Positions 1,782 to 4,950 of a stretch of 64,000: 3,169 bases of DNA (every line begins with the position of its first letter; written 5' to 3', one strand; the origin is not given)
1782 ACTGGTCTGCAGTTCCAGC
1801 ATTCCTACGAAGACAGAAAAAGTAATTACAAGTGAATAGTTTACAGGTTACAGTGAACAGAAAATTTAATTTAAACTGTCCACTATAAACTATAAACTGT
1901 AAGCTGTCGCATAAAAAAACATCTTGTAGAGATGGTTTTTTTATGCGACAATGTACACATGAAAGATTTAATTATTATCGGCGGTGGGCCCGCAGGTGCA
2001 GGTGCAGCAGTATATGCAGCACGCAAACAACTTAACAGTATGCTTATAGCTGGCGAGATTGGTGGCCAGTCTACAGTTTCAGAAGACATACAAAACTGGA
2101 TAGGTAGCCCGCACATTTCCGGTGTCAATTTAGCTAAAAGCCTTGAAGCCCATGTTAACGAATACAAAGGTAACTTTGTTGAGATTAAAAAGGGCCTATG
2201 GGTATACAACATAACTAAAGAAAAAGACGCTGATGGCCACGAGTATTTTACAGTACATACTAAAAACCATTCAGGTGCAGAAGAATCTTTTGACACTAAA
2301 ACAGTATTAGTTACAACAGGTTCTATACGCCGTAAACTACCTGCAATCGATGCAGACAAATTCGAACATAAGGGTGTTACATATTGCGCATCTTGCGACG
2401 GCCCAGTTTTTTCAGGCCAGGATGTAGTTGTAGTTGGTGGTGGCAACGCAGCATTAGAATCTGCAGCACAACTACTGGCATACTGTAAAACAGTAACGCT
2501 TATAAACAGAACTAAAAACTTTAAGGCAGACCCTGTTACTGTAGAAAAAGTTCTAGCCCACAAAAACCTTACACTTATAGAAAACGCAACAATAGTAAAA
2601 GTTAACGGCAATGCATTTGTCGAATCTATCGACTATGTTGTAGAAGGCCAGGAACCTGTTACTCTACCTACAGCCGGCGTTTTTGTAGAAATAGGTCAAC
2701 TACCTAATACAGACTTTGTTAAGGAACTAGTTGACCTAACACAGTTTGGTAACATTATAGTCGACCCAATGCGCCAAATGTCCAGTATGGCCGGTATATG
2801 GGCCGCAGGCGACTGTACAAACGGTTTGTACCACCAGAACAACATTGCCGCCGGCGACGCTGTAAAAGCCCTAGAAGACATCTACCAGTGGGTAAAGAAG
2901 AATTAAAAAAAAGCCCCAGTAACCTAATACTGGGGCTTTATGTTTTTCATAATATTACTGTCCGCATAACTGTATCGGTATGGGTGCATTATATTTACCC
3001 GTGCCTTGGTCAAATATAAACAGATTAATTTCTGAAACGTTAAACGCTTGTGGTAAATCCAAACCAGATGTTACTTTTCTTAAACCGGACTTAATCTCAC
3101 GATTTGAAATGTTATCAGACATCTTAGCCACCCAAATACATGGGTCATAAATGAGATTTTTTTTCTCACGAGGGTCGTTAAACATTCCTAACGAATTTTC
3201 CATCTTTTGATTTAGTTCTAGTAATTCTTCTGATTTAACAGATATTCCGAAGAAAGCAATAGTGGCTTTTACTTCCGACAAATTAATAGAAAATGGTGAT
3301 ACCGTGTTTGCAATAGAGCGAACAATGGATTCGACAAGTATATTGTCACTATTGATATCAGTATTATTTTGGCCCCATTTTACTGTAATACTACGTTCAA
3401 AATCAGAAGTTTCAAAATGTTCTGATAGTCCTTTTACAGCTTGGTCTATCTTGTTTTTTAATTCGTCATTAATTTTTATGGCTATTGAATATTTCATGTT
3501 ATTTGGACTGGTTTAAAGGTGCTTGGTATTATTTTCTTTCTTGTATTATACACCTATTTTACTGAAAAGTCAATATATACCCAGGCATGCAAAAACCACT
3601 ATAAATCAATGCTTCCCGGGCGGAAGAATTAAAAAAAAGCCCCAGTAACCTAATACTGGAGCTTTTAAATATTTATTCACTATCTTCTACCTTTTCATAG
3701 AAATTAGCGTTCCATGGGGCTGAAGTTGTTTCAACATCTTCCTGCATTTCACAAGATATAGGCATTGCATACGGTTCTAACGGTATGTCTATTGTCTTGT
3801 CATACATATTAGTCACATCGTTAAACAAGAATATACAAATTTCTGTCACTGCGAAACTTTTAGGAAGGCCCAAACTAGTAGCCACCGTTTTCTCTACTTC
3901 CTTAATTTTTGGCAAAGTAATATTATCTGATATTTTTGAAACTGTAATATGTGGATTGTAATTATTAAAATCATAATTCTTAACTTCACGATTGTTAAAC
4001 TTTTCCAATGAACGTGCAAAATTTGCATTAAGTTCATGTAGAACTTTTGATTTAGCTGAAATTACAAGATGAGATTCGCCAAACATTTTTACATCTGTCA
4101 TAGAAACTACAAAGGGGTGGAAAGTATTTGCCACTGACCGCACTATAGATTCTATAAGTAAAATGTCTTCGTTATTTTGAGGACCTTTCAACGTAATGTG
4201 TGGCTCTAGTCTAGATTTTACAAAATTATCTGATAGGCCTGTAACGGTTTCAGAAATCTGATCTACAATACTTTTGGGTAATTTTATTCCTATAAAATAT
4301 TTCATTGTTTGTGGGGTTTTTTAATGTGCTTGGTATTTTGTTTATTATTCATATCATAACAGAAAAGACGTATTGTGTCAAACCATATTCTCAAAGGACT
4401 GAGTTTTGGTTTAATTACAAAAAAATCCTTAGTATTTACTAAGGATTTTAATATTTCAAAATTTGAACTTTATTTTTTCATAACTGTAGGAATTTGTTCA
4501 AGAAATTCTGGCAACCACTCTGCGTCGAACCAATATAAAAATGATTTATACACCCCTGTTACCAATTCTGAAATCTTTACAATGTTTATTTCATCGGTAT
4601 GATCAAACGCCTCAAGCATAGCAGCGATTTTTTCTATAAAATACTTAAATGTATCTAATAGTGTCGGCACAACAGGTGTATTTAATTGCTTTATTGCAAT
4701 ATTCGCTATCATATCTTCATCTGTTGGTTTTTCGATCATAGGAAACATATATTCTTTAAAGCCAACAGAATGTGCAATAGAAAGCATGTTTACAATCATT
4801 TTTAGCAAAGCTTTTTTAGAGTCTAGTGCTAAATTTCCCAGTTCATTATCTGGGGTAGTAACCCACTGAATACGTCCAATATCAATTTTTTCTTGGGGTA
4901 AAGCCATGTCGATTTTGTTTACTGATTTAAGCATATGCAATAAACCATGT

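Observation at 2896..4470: Tandem duplication of a 2H-phosphoesterase gene, with its terminator, in which one copy has lost both catalytic histidines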

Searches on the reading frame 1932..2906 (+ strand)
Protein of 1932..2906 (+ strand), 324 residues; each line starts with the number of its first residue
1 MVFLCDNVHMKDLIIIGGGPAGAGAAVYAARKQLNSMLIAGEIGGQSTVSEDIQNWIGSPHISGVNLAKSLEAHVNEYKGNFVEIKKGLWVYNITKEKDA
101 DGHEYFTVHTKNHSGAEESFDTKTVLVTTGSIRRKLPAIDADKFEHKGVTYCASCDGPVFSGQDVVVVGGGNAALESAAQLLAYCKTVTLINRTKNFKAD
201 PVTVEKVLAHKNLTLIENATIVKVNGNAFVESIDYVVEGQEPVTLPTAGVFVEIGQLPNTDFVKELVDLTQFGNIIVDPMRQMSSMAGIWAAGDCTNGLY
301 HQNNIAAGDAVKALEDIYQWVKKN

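Call 23: find_related_loci(query=window:1932-2906:+, collection=metagenome_contigs, flank=8000)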
Query window:1932-2906:+ (324 aa) in metagenome_contigs; peptide patterns used: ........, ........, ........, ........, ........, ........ (x = any residue, [..] = any of these).
53 stretches matched a pattern; 3 encode a relative of the query (tblastn E <= 1e-3); 3 distinct loci.
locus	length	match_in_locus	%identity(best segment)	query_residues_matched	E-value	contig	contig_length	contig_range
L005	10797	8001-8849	58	31-322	1e-105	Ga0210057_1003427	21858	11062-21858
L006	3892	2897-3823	53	8-324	6e-102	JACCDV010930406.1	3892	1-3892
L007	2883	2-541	58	144-322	7e-68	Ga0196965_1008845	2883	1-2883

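Call 70: find_encoding_contigs(protein=window:1932-2906:+, flank=4000, max_places=10)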
Protein window:1932-2906:+ (324 aa): 1 contig read that carries it; 1 place shown.
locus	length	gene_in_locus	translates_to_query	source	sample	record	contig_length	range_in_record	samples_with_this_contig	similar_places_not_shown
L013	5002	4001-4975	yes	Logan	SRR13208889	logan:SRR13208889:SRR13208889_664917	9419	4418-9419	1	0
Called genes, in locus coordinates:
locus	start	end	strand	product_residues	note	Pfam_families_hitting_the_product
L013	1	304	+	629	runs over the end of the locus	PF17764:PriA_3primeBD (faint)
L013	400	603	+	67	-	-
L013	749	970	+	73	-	PF01165:Ribosomal_S21 (weak)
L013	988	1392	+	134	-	PF02130:YbeY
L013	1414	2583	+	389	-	PF02491:SHS2_FTSA, PF11104:PilM_2 (weak), PF14450:FtsA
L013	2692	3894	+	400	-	PF00091:Tubulin, PF12327:FtsZ_C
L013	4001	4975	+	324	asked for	PF03486:HI0933_like (faint), PF07992:Pyr_redox_2, PF13241:NAD_binding_7 (faint), PF00890:FAD_binding_2 (faint), PF12831:FAD_oxidored (weak), PF13738:Pyr_redox_3, PF13434:Lys_Orn_oxgnase (weak), PF00070:Pyr_redox, +1 more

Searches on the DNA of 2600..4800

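Call 66: search_rna_families(source=window, start=2600, end=4800, threshold=evalue, max_evalue=1)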
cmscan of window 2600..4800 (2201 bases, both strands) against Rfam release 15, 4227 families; matches with E-value up to 1: 7.
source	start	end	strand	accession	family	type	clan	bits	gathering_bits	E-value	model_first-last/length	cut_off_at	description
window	2839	2946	+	RF00514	His_leader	Cis-reg; leader;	-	25.7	49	0.18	1-126/126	no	Histidine operon leader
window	2905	2957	-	RF02399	NsiR1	Gene; sRNA;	-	23.1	39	0.12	1-60/60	no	Nitrogen stress-induced RNA 1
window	2904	2998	-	RF00506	Thr_leader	Cis-reg; leader;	-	22.4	55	0.29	1-118/118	no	Threonine operon leader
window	2861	2944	+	RF00021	Spot_42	Gene; sRNA;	-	22.2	80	0.24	1-115/115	no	Spot 42 RNA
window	2905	2971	-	RF00021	Spot_42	Gene; sRNA;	-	21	80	0.49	1-115/115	no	Spot 42 RNA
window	3558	3706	-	RF01464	rliA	Gene; sRNA;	-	19.5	50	0.55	1-224/224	no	Listeria sRNA rliA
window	3630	3709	-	RF02637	EF0408_EF0409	Gene; sRNA;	-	14.3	440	0.88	1-412/412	no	Enterococcus sRNA EF0408_EF0409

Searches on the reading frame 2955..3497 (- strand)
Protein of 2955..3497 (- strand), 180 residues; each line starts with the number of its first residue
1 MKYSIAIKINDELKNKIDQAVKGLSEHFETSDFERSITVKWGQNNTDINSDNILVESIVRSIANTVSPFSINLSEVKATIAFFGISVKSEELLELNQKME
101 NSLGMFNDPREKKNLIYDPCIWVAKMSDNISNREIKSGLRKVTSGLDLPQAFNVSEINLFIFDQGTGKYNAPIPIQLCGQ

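Call 4: search_protein_families(library=pfam, proteins=[window:2955-3497:-], max_evalue=1)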
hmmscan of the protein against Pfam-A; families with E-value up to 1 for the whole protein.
window:2955-3497:- (180 aa): 0 families

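Call 45: search_protein_families(library=ncbifam, proteins=[window:2955-3497:-], max_evalue=0.01)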
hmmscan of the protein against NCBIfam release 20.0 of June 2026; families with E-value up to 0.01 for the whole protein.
window:2955-3497:- (180 aa): 0 families

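Call 46: search_protein_families(library=padloc, proteins=[window:2955-3497:-], max_evalue=0.01)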
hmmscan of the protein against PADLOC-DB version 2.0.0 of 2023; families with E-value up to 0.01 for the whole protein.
window:2955-3497:- (180 aa): 0 families
